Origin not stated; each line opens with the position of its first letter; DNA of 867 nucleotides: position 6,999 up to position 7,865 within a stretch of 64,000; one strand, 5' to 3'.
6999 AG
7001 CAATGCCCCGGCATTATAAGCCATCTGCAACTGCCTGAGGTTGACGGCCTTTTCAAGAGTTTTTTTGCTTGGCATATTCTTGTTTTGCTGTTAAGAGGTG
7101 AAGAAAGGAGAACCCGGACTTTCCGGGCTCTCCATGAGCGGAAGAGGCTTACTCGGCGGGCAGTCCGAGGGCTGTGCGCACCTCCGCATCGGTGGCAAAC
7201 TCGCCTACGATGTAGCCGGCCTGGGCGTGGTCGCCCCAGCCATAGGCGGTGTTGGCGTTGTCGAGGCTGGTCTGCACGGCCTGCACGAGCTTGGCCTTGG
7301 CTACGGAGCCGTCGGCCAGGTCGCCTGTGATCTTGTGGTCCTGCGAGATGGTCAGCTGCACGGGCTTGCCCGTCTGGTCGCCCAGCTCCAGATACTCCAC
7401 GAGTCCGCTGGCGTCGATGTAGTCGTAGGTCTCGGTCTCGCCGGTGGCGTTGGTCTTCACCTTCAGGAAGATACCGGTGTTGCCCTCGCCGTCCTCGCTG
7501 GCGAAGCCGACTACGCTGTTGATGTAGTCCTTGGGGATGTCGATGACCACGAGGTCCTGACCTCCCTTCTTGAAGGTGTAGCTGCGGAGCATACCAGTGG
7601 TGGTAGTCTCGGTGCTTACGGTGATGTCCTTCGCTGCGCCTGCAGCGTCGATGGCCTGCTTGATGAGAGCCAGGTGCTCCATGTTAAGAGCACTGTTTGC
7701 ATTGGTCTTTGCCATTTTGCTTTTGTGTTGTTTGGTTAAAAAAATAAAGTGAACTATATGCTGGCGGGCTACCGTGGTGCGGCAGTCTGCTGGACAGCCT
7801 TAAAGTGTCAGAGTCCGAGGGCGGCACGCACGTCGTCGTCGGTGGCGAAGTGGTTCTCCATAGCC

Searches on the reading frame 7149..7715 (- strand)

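Call 41: search_protein_families(library=phrogs, proteins=[window:7149-7715:-], max_evalue=0.001)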
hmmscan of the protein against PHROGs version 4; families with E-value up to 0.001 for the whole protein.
window:7149-7715:- (188 aa): 1 family
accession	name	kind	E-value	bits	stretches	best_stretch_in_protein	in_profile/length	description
phrog_9729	-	tail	0.00092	18.9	0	147-170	398-421/750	tail fiber protein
